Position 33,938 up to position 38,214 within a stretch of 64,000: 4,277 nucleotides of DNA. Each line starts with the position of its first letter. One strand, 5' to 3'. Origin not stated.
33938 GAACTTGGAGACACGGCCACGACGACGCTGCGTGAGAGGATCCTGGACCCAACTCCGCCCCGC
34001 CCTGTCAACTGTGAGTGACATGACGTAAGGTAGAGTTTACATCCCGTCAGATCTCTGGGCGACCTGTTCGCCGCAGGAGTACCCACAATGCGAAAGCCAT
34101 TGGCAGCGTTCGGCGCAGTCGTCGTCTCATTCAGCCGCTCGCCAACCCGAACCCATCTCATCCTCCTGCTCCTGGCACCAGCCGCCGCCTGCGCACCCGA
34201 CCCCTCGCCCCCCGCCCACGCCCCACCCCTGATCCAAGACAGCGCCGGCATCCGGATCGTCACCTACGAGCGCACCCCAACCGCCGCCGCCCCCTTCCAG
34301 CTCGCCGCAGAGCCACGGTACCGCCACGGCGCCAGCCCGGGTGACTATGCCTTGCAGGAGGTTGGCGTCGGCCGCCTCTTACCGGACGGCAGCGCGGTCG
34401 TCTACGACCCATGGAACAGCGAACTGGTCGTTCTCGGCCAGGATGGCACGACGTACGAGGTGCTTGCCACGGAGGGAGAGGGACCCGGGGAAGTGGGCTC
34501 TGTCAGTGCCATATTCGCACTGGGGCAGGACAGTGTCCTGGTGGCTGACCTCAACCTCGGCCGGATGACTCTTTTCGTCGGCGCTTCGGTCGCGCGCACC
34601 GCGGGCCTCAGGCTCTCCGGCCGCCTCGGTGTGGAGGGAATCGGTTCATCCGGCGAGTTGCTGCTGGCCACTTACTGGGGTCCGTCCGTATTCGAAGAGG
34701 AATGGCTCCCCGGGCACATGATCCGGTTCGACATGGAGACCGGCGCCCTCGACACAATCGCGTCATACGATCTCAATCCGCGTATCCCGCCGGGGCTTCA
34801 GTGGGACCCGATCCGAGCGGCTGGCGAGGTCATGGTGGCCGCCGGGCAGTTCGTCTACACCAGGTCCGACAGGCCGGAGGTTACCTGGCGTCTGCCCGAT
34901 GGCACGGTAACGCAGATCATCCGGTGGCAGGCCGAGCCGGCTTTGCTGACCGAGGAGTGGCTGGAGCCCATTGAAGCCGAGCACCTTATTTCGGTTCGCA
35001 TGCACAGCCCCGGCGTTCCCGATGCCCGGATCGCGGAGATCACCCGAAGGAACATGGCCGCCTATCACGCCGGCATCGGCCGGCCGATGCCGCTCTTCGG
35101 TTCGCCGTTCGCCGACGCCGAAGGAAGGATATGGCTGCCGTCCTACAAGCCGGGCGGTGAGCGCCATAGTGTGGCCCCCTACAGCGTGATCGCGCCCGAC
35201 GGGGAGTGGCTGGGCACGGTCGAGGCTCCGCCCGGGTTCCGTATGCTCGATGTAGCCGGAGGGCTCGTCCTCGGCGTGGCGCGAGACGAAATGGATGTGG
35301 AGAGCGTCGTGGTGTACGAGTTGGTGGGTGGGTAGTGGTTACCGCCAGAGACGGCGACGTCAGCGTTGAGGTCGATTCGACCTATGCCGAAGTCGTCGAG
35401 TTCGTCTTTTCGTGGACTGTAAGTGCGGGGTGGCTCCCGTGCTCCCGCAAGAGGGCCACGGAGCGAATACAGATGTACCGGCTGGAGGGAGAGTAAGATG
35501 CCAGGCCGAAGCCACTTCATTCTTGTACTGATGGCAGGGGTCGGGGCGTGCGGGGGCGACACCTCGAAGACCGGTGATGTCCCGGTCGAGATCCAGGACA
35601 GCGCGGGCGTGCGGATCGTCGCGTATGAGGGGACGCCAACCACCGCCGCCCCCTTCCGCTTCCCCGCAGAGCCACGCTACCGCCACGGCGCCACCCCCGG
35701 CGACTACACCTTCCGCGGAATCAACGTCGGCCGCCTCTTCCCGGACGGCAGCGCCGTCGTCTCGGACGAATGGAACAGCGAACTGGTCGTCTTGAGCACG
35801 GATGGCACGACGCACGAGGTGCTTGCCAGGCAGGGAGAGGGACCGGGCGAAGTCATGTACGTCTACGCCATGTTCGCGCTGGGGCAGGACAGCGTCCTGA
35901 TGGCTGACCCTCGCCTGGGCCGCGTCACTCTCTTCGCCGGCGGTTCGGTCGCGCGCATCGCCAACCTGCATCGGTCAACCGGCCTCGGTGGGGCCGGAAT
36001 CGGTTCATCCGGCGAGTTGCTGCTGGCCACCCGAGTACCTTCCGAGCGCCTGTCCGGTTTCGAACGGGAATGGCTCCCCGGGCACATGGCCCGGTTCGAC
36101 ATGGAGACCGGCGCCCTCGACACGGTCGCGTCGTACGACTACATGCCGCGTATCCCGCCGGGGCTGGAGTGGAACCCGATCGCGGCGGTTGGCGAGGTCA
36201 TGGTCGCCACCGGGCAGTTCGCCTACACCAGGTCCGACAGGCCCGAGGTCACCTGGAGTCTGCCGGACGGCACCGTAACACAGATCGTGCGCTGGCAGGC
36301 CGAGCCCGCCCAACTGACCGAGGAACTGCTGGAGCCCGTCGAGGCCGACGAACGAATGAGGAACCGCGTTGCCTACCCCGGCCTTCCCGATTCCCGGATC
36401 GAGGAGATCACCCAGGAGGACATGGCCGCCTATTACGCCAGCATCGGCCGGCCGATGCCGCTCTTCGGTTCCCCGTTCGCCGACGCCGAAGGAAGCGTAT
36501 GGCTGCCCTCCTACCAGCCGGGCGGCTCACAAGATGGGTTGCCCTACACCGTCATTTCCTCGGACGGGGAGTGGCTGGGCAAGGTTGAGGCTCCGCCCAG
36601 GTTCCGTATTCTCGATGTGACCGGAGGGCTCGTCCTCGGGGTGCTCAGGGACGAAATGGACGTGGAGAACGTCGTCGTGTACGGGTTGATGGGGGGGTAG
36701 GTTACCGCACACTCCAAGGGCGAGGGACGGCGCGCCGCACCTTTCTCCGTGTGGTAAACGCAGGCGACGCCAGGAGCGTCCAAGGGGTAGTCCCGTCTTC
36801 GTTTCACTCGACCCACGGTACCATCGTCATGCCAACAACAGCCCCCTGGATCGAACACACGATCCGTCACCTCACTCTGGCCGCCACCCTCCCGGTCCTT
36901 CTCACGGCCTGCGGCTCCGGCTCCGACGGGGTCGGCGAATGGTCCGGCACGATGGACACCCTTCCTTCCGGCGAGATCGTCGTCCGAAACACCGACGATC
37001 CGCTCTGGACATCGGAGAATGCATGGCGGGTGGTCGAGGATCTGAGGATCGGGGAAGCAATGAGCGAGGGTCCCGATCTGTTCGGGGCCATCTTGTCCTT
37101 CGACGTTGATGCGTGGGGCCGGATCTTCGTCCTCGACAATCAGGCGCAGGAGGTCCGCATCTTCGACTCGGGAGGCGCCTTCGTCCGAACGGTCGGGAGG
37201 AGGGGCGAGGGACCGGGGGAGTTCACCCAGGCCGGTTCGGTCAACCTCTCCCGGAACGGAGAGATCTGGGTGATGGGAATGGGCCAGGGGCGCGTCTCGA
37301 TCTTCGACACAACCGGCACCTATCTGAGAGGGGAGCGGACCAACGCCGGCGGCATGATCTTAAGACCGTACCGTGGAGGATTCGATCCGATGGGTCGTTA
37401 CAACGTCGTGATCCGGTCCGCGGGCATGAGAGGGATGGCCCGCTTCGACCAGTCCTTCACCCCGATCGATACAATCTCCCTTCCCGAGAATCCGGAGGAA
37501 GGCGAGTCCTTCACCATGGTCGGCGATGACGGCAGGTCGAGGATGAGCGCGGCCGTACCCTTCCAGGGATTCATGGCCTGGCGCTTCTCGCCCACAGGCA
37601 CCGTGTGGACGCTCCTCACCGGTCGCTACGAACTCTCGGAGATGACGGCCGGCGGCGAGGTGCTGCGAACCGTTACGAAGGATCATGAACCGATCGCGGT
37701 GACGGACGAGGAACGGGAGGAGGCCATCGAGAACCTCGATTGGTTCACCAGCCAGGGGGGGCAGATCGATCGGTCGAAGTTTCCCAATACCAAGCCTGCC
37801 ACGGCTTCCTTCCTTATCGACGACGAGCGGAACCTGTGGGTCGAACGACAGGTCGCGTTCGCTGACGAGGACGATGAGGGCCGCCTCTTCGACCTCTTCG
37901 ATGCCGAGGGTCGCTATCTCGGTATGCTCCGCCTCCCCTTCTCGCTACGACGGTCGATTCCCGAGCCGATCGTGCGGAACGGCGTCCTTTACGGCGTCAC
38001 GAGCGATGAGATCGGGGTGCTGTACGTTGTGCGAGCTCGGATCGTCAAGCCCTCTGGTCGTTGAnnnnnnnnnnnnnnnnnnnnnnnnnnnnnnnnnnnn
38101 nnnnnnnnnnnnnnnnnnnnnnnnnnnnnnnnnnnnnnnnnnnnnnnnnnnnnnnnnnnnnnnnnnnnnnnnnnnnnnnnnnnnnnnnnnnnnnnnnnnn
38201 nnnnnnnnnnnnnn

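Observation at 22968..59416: Massive local expansion of a secreted GEGPGE(F/V) beta-propeller lipoprotein family: 8 intact genes and at least 6 fragments in 37 kb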

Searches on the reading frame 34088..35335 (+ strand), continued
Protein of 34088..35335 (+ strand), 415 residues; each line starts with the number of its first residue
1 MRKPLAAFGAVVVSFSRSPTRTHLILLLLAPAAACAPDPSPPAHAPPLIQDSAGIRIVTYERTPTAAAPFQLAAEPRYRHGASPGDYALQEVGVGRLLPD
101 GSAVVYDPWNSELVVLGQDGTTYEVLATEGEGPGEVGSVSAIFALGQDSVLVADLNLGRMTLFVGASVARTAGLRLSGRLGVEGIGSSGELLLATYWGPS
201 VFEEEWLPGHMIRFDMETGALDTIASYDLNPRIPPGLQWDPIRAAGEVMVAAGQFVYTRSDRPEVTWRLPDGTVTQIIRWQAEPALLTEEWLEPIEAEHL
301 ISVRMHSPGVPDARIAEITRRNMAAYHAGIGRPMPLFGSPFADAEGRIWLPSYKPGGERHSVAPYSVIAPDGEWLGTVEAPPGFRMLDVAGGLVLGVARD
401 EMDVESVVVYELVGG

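Call 68: search_solved_structures(query=A1, max_evalue=1)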
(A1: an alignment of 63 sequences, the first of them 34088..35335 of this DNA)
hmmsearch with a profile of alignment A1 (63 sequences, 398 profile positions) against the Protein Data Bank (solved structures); distinct sequences matched with E-value up to 1: 46.
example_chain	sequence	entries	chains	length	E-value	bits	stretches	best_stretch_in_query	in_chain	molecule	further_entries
6d69_A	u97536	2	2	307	7.6e-34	120.2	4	64-146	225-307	NHL Repeat Region of D. melanogaster Thin | Thin, isoform D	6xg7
7qrx_A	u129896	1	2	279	3e-33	118.2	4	80-148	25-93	E3 ubiquitin-protein ligase TRIM71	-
9jur_A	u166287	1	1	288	4.3e-33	117.7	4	80-148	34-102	E3 ubiquitin-protein ligase TRIM71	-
8j72_A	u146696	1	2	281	3.2e-32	114.9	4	71-148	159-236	E3 ubiquitin-protein ligase TRIM71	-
6fpt_A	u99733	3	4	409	1.9e-30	109.1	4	80-150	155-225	E3 ubiquitin-protein ligase TRIM71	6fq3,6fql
7qrv_A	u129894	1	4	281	2.9e-25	92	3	66-179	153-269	Tripartite motif-containing protein 2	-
7b2r_A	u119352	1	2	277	3e-25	91.9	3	66-179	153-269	Tripartite motif-containing protein 2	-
7b96_A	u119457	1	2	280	3.6e-25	91.7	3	68-179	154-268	Isoform 2 of Tripartite motif-containing protein 2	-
7qrw_A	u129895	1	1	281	5.8e-23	84.4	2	64-177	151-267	Isoform 4 of Tripartite motif-containing protein 3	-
3wwa_A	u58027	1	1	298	1.5e-07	33.6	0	78-152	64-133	Pizza7H protein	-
4zlr_A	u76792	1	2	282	4.6e-07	32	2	84-175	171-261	Brain tumor protein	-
1q7f_A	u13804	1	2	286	4.8e-07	32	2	84-173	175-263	brain tumor CG10719-PA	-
5ex7_A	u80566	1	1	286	4.8e-07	32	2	84-173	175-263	Brain tumor protein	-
7zpw_A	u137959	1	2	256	5.6e-07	31.8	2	78-153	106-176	Pizza6-TSK-TSH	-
7zph_A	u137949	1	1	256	8.1e-07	31.2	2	78-153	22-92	Pizza6-TNK-RSH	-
4raa_A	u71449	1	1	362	1.2e-05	27.4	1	86-147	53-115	Putative exported protein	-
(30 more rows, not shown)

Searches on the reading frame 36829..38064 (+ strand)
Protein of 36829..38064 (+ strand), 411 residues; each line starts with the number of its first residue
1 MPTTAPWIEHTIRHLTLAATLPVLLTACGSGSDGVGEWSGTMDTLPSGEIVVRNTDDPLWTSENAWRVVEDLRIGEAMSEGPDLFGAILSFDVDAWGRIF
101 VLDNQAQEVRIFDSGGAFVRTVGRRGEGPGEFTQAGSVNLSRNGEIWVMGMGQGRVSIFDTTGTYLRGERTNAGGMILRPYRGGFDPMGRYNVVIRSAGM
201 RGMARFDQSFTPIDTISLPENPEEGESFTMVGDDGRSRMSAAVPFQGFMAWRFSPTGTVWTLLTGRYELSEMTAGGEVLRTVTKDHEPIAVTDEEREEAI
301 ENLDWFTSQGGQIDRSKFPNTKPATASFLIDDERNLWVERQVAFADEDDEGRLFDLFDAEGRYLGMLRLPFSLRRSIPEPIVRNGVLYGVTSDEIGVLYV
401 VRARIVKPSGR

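Call 6: search_protein_families(library=pfam, proteins=[window:36829-38064:+], max_evalue=0.1)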
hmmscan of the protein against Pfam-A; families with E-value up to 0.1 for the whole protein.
window:36829-38064:+ (411 aa): 1 family
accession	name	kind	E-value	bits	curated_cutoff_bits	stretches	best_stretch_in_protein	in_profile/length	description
PF17170.10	DUF5128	-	5e-12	46.1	22.9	1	97-168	54-127/321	6-bladed beta-propeller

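Call 7: search_protein_families(library=ncbifam, proteins=[window:36829-38064:+], max_evalue=0.1)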
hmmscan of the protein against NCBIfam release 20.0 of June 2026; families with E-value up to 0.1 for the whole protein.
window:36829-38064:+ (411 aa): 2 families
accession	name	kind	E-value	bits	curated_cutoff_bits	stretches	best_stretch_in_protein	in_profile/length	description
NF035926.1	scyF_NHL_VPEP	equivalog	8.7e-10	38.3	350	1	95-189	209-306/376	scytonemin biosynthesis PEP-CTERM protein ScyF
NF047780.1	LIC12708_fam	subfamily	0.053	12.4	150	1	108-165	157-216/391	LIC_12708 family protein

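Call 15: search_solved_structures(query=window:36829-38064:+, max_evalue=1)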
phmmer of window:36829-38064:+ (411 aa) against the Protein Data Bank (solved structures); distinct sequences matched with E-value up to 1: 15.
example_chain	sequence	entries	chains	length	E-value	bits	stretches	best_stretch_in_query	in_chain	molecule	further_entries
6d69_A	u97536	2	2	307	1.3e-21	80.2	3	98-173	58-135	NHL Repeat Region of D. melanogaster Thin | Thin, isoform D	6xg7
7b2r_A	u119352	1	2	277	1.5e-17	66.8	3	96-174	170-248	Tripartite motif-containing protein 2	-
7b96_A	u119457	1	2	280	1.6e-17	66.7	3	95-174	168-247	Isoform 2 of Tripartite motif-containing protein 2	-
7qrv_A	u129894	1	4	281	1.6e-17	66.7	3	96-174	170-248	Tripartite motif-containing protein 2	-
7qrw_A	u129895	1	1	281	3e-15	59.2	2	97-174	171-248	Isoform 4 of Tripartite motif-containing protein 3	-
7qrx_A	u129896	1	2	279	1.1e-14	57.3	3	92-159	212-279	E3 ubiquitin-protein ligase TRIM71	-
9jur_A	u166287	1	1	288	1.3e-14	57.1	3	92-159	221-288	E3 ubiquitin-protein ligase TRIM71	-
8j72_A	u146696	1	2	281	2e-13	53.2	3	91-159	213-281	E3 ubiquitin-protein ligase TRIM71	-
6fpt_A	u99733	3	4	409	1.1e-10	44.2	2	86-167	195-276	E3 ubiquitin-protein ligase TRIM71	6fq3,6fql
1q7f_A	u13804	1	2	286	2.3e-05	26.6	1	97-161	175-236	brain tumor CG10719-PA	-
4zlr_A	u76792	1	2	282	2.4e-05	26.6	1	98-161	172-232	Brain tumor protein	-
5ex7_A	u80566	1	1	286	2.5e-05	26.5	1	98-161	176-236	Brain tumor protein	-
4raa_A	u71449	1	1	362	0.00058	22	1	99-163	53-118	Putative exported protein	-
5ds2_A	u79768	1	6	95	0.042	15.9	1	303-388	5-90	18.1 kDa class I heat shock protein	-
9y6s_6I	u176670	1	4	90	0.96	11.4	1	212-267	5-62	Dynein light chain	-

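Call 41: find_homologous_proteins(query=window:36829-38064:+, max_evalue=0.001)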
Query window:36829-38064:+ (411 aa): 1019 proteins with E <= 0.001 among 8000 candidates; the best 120 are listed.
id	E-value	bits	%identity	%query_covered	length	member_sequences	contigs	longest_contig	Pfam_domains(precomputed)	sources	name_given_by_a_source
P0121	8.0e-272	919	98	100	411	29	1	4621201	PF17170.11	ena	-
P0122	1.3e-224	764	83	99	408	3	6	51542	PF17170.11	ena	-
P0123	1.7e-221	753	82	99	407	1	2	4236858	PF17170.11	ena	-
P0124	4.1e-218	742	81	99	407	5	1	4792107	PF17170.11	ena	-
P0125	9.6e-217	738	81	99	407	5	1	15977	PF17170.11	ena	-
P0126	3.4e-214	729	79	99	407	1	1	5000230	PF17170.11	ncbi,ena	-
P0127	1.7e-212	724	78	99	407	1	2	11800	PF17170.11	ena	-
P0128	3.3e-212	723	78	99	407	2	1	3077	PF17170.11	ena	-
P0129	8.4e-212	722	78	99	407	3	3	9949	PF17170.11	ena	-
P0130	2.7e-210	717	82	93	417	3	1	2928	PF17170.11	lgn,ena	-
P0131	2.9e-210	717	81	93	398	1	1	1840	PF17170.11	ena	-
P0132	1.4e-209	714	77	99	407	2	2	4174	PF17170.11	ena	-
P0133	6.1e-209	712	80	93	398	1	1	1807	PF17170.11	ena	-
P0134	6.5e-209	712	77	99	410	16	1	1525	PF17170.11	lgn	-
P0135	7.5e-209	712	77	99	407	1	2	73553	PF17170.11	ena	-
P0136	9.0e-209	712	80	93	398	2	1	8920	PF17170.11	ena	-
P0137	9.3e-209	712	80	93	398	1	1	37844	PF17170.11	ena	-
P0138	3.8e-207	706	78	98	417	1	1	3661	PF17170.11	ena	-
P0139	2.1e-206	704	76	99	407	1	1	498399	PF17170.11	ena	-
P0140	5.4e-206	702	77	99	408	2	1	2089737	PF17170.11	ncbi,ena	-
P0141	1.4e-205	701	76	99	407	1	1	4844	PF17170.11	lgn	-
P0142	7.5e-205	699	76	99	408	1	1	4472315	PF17170.11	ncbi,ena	-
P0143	1.1e-204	698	76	99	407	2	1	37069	PF17170.11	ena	-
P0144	2.5e-204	697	77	96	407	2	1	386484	PF17170.11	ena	-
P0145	9.6e-204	695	75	99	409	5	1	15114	PF17170.11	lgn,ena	-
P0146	3.9e-203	693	77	96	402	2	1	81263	PF17170.11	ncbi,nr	ncbi:MAG: 6-bladed beta-propeller [Gemmatimonadota bacterium]|nr:6-bladed beta-propeller [Gemmatimon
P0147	4.0e-203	693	77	98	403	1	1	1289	PF17170.11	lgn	-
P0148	4.3e-203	693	76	99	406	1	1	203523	PF17170.11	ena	-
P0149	4.5e-203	693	76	97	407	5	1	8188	PF17170.11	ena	-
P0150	2.7e-202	690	75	99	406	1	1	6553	PF17170.11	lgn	-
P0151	3.1e-202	690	76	99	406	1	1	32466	PF17170.11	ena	-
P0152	3.2e-202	690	76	99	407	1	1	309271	PF17170.11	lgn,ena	-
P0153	1.1e-201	688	76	98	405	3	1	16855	PF17170.11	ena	-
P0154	8.1e-201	685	74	99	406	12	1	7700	PF17170.11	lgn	-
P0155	3.0e-199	680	78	93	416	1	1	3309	PF17170.11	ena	-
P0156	6.1e-198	676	82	89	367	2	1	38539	PF17170.11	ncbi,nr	ncbi:MAG: 6-bladed beta-propeller [Gemmatimonadetes bacterium]|nr:6-bladed beta-propeller [Gemmatimo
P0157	6.4e-198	676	76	93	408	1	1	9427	PF17170.11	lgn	-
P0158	5.9e-197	673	81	89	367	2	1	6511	PF17170.11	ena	-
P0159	6.7e-197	672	74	99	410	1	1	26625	PF17170.11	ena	-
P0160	8.8e-197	672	74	96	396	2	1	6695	PF17170.11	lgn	-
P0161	1.7e-195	668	73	100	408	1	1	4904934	PF17170.11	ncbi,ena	-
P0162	9.8e-195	665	77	99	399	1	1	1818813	PF17170.11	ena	-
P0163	4.9e-194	663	73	99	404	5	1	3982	PF17170.11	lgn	-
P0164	2.2e-193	661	73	100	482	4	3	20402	PF17170.11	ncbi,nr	ncbi:MAG: 6-bladed beta-propeller [Gemmatimonadetes bacterium]|nr:6-bladed beta-propeller [Gemmatimo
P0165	2.1e-192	658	77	92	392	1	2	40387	PF17170.11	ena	-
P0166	1.4e-190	652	76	93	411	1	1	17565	PF17170.11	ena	-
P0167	2.4e-189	648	75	93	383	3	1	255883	PF17170.11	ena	-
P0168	1.4e-186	639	71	98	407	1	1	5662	PF17170.11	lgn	-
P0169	1.4e-185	635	73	99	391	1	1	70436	PF17170.11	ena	-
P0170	1.5e-185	635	72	97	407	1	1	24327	PF17170.11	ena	-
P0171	1.4e-183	629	73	99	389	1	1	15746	PF17170.11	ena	-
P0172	7.7e-183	626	71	92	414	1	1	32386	PF17170.11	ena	-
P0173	8.6e-183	626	76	87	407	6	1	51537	PF17170.11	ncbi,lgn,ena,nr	ncbi:MAG: 6-bladed beta-propeller [Gemmatimonadota bacterium]|nr:6-bladed beta-propeller [Gemmatimon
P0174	2.8e-180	618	71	99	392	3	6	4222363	PF17170.11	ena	-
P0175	2.3e-179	615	91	60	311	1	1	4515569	PF17170.11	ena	-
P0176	4.6e-179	614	72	92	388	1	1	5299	PF17170.11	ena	-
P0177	7.2e-178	610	69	99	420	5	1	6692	PF17170.11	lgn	-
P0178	9.2e-177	606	69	99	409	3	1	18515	PF17170.11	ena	-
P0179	3.6e-175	601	68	99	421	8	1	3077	PF17170.11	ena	-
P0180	3.5e-174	598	71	93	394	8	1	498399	PF17170.11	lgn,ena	-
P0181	4.8e-174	597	68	100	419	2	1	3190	PF17170.11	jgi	-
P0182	1.4e-173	596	72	93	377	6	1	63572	PF17170.11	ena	-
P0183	1.8e-173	595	72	93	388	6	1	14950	PF17170.11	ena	-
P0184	2.0e-173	595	72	96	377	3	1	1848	PF17170.11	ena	-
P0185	6.7e-173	593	70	97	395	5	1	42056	PF17170.11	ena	-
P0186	1.2e-172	593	67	99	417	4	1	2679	PF17170.11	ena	-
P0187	1.3e-172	592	72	93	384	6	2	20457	PF17170.11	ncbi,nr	ncbi:MAG: 6-bladed beta-propeller [Gemmatimonadetes bacterium]|nr:6-bladed beta-propeller [Gemmatimo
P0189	6.6e-172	590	68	100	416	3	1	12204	PF17170.11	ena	-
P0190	1.0e-171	589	71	98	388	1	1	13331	PF17170.11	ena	-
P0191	6.2e-171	587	67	99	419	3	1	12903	PF17170.11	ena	-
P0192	5.3e-170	584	67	99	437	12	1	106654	PF17170.11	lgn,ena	-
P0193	1.1e-166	573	70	93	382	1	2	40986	PF17170.11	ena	-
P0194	2.1e-166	572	79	54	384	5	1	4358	PF17170.11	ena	-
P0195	1.3e-163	563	76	77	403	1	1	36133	PF17170.11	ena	-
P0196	2.7e-163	562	64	97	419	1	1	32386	PF17170.11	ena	-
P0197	4.1e-160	551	77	80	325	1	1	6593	PF17170.11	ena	-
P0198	7.4e-153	527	61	90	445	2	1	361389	PF17170.11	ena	-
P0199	1.0e-152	527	62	99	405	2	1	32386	PF17170.11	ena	-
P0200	1.3e-151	523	61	96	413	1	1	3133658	PF17170.11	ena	-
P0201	4.7e-149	515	60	96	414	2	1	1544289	PF17170.11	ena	-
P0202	6.4e-149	514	63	93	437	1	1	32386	PF17170.11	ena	-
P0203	1.5e-148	513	61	94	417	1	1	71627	PF17170.11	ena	-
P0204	2.4e-148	513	64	87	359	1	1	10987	PF17170.11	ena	-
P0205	1.0e-144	501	62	96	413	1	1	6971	PF17170.11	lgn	-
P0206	1.6e-144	500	62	96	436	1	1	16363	PF17170.11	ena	-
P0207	5.3e-144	498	61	90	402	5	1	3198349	PF17170.11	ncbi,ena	-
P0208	1.1e-143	497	57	95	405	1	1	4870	PF17170.11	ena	-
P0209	1.7e-142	493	59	96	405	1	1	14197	PF17170.11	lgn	-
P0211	3.4e-140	486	58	96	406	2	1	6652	PF17170.11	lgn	-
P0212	4.9e-139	482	60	92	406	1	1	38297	PF17170.11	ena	-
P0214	2.7e-138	479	59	93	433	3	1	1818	PF17170.11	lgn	-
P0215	1.4e-137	477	59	93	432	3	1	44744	PF17170.11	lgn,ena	-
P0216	9.4e-136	471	58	96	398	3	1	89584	PF17170.11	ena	-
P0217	1.3e-135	471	57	96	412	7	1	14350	PF17170.11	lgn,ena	-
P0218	1.3e-134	467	57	99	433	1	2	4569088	PF17170.11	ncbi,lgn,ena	-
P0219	1.8e-134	467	57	96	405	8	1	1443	PF17170.11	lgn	-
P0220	4.9e-134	465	58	99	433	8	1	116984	PF17170.11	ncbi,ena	-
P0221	8.0e-134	465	56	95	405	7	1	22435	PF17170.11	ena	-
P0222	1.1e-132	461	54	97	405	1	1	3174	PF17170.11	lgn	-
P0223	1.2e-132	461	56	98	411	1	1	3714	PF17170.11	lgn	-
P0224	8.2e-132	458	55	95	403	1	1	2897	PF17170.11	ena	-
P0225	1.6e-131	457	54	96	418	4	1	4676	PF17170.11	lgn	-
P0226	4.1e-131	456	54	96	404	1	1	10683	PF17170.11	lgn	-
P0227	1.0e-130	454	54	96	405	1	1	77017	PF17170.11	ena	-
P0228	1.4e-130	454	56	97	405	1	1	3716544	PF17170.11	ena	-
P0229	1.9e-130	454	56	96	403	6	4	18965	PF17170.11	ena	-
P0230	1.9e-130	454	55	97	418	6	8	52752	PF17170.11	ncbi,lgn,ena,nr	ncbi:MAG: 6-bladed beta-propeller [Bacteroidota bacterium]|nr:6-bladed beta-propeller [Bacteroidota 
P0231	2.5e-130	453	53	96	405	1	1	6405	PF17170.11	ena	-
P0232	3.1e-130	453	53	96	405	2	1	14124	PF17170.11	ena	-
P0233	2.4e-129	450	55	97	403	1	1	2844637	PF17170.11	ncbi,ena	-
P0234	2.7e-129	450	60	89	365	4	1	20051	PF17170.11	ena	-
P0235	3.0e-129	450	55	96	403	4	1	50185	PF17170.11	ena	-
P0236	3.4e-129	449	55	90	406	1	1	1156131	PF17170.11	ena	-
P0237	4.9e-129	449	53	97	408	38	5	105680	PF17170.11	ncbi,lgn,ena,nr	ncbi:MAG: 6-bladed beta-propeller [Rhodothermaceae bacterium]|nr:6-bladed beta-propeller [Rhodotherm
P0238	5.1e-129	449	54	97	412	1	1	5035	PF17170.11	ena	-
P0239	6.4e-129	449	53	96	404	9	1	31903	PF17170.11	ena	-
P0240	7.8e-129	448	54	96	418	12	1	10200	PF17170.11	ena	-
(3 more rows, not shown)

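Call 58: search_protein_representatives(alignment_id=A2)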
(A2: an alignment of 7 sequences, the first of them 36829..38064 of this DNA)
Query: 7 sequences, 406 profile positions. Proteins with E-value up to 0.001 (for the whole library): 110471; up to 1e-10: 48281; up to 1e-30: 5781. The best 150 are listed.
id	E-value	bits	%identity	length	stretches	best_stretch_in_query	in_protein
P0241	1.4e-198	676.3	-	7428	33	47-175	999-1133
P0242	9.7e-186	634.0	-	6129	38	60-159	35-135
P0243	2.9e-162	556.7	-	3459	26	77-164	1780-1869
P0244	8.4e-156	535.4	-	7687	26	69-153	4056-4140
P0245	3.9e-148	510.1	-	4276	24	69-159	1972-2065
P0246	3.7e-134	464.1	-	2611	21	71-156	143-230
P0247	3.6e-124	431.2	-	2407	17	47-156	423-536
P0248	2.1e-122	425.4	-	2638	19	81-154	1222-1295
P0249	4.3e-120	417.7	-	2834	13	78-160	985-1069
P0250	2.1e-116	405.6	-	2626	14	67-162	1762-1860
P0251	5.9e-116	404.1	-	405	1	12-404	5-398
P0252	2.2e-113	395.7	-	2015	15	77-160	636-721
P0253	3.6e-112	391.7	-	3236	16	69-160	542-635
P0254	1.2e-108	380.0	-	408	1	1-406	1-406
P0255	3.2e-108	378.7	-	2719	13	57-163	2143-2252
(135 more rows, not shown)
